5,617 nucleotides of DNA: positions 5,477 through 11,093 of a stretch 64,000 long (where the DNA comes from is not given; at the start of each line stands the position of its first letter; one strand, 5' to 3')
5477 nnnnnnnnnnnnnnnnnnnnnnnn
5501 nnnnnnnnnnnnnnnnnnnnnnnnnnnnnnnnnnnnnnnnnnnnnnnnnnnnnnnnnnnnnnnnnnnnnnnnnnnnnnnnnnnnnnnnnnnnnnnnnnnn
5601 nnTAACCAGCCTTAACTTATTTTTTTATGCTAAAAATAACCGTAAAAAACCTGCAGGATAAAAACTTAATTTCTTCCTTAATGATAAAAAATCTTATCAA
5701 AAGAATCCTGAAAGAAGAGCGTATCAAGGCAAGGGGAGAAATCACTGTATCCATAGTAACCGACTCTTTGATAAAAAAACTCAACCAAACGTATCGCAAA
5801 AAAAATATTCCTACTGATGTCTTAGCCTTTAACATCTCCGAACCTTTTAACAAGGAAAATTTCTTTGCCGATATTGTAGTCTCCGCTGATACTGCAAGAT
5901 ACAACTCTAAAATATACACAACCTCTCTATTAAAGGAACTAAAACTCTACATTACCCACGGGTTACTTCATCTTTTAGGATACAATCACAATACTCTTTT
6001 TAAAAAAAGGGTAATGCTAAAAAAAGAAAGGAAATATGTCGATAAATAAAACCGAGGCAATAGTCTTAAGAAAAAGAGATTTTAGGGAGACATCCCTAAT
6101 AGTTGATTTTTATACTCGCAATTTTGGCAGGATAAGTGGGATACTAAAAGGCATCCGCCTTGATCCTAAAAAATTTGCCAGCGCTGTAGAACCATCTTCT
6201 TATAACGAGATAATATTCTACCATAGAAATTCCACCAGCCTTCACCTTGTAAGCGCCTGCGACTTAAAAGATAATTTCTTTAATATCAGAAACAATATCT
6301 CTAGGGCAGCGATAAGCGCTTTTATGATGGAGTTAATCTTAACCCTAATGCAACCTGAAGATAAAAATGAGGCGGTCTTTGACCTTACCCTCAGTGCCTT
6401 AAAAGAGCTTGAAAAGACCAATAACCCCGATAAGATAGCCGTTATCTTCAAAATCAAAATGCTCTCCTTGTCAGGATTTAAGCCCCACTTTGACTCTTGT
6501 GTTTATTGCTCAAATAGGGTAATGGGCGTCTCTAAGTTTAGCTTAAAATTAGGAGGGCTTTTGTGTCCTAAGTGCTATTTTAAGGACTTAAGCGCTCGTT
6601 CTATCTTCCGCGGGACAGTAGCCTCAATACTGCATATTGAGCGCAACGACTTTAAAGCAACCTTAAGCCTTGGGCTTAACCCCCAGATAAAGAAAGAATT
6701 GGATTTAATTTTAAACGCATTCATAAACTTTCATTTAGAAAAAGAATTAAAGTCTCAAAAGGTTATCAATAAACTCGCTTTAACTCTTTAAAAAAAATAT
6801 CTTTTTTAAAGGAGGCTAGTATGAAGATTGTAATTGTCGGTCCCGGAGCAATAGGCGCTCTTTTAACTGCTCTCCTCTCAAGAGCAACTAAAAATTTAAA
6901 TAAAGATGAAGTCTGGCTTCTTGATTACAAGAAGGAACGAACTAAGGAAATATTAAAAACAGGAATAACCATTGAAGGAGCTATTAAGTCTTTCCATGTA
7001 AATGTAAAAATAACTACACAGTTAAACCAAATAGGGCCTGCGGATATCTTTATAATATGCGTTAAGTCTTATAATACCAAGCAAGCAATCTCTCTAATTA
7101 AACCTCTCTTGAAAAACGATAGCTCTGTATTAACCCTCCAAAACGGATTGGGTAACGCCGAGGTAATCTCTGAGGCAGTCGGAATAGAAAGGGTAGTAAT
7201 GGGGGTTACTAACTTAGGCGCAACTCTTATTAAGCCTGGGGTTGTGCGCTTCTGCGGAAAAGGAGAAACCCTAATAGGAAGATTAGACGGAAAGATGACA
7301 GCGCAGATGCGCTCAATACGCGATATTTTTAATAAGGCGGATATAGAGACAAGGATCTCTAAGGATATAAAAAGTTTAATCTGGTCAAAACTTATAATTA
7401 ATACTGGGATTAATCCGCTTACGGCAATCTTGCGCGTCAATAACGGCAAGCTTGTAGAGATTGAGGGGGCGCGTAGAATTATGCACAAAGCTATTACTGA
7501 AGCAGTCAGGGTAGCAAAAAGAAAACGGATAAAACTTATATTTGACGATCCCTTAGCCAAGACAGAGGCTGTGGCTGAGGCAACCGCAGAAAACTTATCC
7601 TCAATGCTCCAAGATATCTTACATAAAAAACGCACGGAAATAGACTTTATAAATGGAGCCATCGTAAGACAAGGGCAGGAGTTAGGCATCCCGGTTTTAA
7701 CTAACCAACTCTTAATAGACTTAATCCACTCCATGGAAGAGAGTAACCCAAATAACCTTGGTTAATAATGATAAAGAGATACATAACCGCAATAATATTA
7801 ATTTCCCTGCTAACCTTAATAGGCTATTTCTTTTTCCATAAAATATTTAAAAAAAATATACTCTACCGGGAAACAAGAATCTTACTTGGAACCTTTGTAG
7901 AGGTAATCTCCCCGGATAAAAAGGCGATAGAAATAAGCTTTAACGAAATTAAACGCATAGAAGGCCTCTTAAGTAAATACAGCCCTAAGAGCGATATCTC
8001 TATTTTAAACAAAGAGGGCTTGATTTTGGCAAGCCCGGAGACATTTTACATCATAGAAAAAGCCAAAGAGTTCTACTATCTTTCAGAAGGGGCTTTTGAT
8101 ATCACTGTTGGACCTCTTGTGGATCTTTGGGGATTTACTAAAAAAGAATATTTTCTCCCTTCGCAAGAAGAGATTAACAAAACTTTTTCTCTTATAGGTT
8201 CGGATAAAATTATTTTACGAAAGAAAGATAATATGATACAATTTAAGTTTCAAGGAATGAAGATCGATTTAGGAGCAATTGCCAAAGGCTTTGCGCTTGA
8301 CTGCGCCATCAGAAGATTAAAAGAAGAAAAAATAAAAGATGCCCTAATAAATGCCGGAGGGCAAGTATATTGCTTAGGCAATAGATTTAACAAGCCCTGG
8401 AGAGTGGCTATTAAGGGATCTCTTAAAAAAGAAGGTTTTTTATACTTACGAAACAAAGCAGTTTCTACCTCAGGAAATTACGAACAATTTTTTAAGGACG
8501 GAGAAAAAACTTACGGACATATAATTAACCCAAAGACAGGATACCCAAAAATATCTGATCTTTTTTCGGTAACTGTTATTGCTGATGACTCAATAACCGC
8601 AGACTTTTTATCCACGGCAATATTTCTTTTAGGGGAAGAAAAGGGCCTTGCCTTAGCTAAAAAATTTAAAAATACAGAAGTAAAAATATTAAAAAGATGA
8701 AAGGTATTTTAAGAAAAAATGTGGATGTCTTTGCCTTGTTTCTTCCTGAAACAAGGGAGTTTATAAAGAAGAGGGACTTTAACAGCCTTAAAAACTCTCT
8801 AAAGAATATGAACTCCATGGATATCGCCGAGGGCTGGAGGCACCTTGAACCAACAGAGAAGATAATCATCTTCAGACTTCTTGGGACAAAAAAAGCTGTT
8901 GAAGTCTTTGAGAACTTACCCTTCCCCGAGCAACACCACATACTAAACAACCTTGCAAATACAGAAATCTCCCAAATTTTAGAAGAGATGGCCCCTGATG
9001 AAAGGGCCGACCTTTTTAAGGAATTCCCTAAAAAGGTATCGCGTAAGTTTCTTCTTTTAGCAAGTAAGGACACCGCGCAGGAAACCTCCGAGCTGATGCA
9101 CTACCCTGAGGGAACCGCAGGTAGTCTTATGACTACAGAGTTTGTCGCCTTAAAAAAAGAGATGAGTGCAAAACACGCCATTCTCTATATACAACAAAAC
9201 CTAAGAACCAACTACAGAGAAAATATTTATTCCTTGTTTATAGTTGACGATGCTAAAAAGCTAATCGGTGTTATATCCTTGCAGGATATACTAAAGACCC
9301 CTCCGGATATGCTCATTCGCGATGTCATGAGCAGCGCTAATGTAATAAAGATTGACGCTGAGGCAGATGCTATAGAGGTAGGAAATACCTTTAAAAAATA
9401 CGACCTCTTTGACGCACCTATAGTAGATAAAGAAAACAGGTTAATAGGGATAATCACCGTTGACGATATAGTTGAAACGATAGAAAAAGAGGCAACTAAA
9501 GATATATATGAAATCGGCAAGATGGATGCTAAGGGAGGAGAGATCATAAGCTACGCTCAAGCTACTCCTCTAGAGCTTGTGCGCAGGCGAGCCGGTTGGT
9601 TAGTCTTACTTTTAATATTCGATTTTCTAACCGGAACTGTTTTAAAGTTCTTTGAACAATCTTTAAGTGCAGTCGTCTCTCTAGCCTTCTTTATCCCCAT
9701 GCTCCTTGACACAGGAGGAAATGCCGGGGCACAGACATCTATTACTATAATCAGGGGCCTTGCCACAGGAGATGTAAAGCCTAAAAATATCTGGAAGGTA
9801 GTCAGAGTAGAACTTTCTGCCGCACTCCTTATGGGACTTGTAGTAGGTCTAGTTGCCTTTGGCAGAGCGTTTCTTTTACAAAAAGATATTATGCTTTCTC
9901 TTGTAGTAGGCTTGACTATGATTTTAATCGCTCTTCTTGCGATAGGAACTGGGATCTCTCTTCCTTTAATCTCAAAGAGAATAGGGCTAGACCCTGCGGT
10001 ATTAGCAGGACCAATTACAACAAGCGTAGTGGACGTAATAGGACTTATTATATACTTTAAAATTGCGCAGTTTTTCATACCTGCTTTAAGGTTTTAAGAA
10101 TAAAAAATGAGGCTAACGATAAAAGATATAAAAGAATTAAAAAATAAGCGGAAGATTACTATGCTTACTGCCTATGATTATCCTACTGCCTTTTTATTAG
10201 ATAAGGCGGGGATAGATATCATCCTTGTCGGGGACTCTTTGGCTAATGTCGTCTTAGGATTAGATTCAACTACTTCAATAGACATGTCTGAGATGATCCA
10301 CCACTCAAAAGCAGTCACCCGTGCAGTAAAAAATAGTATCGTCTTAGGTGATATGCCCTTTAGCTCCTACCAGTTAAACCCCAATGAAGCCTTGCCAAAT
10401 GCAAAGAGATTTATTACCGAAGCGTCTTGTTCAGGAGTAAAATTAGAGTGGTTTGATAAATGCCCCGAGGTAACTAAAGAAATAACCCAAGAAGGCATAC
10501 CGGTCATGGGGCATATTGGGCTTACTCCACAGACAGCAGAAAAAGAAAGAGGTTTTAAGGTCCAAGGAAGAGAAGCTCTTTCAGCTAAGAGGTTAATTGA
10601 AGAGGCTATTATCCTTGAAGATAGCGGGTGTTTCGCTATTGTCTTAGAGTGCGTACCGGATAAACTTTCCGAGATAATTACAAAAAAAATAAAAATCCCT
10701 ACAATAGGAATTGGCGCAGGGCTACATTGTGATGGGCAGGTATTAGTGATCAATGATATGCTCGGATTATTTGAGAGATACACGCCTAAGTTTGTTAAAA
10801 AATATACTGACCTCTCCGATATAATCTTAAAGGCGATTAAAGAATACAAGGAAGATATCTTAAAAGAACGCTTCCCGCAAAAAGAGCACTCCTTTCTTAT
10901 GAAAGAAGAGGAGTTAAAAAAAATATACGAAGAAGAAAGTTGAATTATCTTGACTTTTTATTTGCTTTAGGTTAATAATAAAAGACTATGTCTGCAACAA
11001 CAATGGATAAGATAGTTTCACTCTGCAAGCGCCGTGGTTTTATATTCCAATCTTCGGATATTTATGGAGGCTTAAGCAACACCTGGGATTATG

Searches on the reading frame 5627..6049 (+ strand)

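Call 26: search_protein_families(library=pfam, proteins=[window:5627-6049:+])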
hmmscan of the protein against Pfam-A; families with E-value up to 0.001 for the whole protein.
window:5627-6049:+ (140 aa): 1 family
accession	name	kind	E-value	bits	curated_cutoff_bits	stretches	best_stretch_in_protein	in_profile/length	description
PF02130.23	YbeY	-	2.4e-30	105.5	25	1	19-139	10-127/129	Endoribonuclease YbeY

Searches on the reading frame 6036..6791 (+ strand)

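Call 26: search_protein_families(library=pfam, proteins=[window:6036-6791:+])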
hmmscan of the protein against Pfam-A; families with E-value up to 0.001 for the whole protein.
window:6036-6791:+ (251 aa): 2 families
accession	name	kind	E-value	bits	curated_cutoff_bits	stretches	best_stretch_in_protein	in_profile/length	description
PF02565.21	RecO_C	-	5.4e-32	111.2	22.1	1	85-241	1-156/157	Recombination protein O C terminal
PF11967.14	RecO_N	-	6.6e-19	68.2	27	1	1-81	1-80/80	Recombination protein O N terminal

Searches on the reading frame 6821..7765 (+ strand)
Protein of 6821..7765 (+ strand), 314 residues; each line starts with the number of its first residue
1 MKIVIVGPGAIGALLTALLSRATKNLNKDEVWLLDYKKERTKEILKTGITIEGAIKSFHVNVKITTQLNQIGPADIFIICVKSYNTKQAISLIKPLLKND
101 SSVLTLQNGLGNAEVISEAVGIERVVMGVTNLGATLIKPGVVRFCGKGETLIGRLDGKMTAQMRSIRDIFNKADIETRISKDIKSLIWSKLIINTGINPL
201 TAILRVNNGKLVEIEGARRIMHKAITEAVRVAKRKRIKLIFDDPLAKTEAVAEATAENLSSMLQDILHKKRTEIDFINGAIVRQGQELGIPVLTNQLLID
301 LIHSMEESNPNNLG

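Call 26: search_protein_families(library=pfam, proteins=[window:6821-7765:+])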
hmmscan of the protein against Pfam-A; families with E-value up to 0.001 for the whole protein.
window:6821-7765:+ (314 aa): 3 families
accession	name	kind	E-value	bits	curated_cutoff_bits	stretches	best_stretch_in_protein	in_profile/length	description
PF08546.17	ApbA_C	-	7.3e-37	126.9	22.7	1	182-306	1-125/125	Ketopantoate reductase PanE/ApbA C terminal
PF02558.23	ApbA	-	2.6e-36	124.9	22.2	1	3-156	1-149/150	Ketopantoate reductase PanE/ApbA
PF01210.29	NAD_Gly3P_dh_N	-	0.00014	22.3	23.1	1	2-119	1-121/158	NAD-dependent glycerol-3-phosphate dehydrogenase N-terminus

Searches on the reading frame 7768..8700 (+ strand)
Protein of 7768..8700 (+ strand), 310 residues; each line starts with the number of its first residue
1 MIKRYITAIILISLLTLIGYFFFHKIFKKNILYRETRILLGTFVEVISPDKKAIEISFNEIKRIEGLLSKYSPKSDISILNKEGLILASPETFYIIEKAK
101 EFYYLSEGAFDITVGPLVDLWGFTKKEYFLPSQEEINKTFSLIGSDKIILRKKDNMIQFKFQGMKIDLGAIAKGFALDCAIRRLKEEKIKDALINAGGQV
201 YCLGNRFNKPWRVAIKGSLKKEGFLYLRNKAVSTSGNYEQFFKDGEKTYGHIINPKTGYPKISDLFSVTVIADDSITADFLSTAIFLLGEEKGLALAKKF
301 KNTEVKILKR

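Call 26: search_protein_families(library=pfam, proteins=[window:7768-8700:+])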
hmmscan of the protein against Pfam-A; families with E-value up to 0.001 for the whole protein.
window:7768-8700:+ (310 aa): 1 family
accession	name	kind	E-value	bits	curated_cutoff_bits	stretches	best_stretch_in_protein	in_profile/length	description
PF02424.20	ApbE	-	2.1e-82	277.1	25.6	1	41-304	2-263/266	ApbE family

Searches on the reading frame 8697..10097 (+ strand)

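Call 26: search_protein_families(library=pfam, proteins=[window:8697-10097:+])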
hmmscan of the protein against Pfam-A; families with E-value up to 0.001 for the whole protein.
window:8697-10097:+ (466 aa): 3 families
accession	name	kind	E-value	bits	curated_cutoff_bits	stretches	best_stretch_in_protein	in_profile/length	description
PF01769.21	MgtE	-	9.3e-35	120.1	27.6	1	333-455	1-124/125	Divalent cation transporter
PF03448.22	MgtE_N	-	8.6e-24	84.5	25.9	1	38-139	1-102/102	MgtE intracellular N domain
PF00571.33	CBS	-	1.4e-19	70.6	24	2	207-262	1-55/57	CBS domain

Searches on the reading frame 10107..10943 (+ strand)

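Call 27: search_protein_families(library=pfam, proteins=[window:10107-10943:+])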
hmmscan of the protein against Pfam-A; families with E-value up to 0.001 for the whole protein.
window:10107-10943:+ (278 aa): 2 families
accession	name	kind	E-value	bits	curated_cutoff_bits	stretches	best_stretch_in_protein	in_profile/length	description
PF02548.21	Pantoate_transf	-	6.1e-105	350.7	28.7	1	2-258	1-258/259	Ketopantoate hydroxymethyltransferase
PF13714.12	PEP_mutase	-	2.1e-05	24.7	31.5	1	9-114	2-105/240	Phosphoenolpyruvate phosphomutase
